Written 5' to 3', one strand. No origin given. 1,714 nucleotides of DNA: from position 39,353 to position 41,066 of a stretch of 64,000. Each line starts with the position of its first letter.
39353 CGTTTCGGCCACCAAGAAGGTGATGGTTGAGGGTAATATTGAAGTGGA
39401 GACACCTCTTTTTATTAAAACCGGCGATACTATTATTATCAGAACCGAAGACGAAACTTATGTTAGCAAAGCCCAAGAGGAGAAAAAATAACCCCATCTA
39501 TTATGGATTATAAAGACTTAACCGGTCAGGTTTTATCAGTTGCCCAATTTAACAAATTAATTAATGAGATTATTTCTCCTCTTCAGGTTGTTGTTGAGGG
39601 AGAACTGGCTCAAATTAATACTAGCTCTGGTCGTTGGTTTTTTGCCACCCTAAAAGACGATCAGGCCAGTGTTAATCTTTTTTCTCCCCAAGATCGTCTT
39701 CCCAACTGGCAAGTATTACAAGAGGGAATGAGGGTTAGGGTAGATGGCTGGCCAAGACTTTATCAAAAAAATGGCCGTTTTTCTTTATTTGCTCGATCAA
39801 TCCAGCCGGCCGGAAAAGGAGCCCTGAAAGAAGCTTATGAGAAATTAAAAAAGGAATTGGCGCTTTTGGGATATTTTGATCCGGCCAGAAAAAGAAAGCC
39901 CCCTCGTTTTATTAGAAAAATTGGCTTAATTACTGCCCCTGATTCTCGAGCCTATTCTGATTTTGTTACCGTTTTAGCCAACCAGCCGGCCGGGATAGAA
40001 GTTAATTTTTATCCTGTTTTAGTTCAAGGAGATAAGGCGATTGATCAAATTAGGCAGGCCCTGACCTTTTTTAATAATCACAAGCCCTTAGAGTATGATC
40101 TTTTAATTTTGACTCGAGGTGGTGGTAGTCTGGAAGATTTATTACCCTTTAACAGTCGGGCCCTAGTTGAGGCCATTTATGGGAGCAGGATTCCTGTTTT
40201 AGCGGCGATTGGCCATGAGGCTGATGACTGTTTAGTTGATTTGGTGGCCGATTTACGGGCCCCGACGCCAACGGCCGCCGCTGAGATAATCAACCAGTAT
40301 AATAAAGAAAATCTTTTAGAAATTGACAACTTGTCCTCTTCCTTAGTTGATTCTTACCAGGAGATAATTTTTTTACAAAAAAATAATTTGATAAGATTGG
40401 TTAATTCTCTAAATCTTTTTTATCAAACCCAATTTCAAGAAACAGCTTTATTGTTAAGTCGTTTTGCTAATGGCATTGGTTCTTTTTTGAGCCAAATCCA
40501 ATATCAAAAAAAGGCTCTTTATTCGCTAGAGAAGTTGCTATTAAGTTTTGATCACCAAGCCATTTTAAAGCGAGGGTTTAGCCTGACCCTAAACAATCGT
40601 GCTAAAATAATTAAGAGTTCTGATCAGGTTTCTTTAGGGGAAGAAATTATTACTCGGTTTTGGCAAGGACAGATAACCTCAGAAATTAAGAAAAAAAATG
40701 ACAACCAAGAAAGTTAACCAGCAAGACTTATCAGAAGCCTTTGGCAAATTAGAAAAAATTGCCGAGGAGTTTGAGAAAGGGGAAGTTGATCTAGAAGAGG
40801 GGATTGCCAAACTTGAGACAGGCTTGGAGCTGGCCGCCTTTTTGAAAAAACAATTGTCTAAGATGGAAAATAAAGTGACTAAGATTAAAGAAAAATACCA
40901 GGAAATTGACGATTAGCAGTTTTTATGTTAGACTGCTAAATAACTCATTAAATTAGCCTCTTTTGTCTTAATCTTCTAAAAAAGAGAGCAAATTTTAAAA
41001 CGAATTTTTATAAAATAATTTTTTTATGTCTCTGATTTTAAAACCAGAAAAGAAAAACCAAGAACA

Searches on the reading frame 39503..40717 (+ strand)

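Call 35: search_protein_families(library=pfam, proteins=[window:39503-40717:+], max_evalue=0.00001)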
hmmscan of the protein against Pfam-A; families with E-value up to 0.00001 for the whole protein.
window:39503-40717:+ (404 aa): 3 families
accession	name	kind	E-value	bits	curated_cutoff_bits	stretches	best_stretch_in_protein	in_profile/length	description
PF02601.20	Exonuc_VII_L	-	6.4e-69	233.3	35.9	2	124-317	1-191/315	Exonuclease VII, large subunit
PF13742.12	tRNA_anti_2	-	2.4e-13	50.6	27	1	11-101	1-95/95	OB-fold nucleic acid binding domain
PF01336.31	tRNA_anti-codon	-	1.9e-07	31.4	27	1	29-102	1-74/75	OB-fold nucleic acid binding domain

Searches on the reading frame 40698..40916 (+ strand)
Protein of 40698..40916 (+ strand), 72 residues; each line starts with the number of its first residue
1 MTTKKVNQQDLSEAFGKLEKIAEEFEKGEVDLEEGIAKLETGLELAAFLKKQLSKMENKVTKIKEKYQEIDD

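Call 35: search_protein_families(library=pfam, proteins=[window:40698-40916:+], max_evalue=0.00001)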
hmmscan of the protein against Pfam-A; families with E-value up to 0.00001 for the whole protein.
window:40698-40916:+ (72 aa): 1 family
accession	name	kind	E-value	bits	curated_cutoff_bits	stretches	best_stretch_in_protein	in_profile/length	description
PF02609.21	Exonuc_VII_S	-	1.8e-11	44.3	24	1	13-62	3-52/52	Exonuclease VII small subunit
